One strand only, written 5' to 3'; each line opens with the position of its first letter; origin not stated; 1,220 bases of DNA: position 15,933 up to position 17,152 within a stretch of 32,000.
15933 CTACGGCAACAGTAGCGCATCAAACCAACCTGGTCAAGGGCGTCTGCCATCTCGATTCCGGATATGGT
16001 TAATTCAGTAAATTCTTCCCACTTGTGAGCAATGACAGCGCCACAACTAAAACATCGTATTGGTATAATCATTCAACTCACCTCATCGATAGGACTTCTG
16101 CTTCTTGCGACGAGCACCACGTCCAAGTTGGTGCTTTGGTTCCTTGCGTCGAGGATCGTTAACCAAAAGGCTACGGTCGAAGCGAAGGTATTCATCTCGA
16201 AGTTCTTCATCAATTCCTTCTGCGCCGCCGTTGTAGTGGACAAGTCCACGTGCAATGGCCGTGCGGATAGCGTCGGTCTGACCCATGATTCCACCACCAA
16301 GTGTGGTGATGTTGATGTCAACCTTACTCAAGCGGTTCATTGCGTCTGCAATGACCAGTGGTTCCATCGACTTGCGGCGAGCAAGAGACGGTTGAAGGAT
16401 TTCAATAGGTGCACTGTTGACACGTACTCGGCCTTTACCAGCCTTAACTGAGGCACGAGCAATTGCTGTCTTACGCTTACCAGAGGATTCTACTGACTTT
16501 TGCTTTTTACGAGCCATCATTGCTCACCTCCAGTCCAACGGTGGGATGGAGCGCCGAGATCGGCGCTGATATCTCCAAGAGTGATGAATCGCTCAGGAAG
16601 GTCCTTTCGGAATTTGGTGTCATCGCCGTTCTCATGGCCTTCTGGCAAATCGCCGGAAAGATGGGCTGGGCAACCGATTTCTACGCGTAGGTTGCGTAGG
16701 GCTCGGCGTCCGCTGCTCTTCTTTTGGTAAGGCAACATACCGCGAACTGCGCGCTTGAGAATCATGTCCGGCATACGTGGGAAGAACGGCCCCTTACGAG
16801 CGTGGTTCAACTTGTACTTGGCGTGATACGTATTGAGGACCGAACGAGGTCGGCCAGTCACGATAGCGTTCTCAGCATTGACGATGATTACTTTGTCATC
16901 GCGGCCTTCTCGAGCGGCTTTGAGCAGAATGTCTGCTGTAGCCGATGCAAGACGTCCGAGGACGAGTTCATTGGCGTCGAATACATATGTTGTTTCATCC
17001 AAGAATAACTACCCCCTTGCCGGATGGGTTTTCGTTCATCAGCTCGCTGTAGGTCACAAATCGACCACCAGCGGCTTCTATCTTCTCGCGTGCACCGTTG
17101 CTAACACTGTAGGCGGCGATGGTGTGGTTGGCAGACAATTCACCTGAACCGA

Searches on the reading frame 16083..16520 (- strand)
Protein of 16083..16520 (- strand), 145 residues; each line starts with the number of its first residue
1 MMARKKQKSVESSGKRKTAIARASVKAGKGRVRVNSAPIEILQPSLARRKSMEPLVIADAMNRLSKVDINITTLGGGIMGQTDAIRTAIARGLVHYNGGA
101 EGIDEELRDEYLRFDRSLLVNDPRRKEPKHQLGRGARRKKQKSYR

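Call 22: search_protein_families(library=pfam, max_evalue=0.1, proteins=[window:16083-16520:-])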
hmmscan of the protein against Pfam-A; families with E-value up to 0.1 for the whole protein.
window:16083-16520:- (145 aa): 1 family
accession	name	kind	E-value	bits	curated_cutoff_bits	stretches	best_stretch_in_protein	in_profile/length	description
PF00380.25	Ribosomal_S9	-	8.1e-35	120.4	22.5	1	14-145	1-121/121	Ribosomal protein S9/S16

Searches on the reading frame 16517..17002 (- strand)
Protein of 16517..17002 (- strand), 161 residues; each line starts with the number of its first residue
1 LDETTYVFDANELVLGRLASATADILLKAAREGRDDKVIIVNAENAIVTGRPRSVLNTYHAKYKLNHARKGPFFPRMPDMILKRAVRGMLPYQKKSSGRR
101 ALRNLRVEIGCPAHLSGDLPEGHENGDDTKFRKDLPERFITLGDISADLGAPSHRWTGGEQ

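Call 22: search_protein_families(library=pfam, max_evalue=0.1, proteins=[window:16517-17002:-])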
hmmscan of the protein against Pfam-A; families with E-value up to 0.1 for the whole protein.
window:16517-17002:- (161 aa): 1 family
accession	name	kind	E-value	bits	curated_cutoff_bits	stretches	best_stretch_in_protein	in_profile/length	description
PF00572.24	Ribosomal_L13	-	2.1e-17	63.7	23.8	1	4-107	2-112/119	Ribosomal protein L13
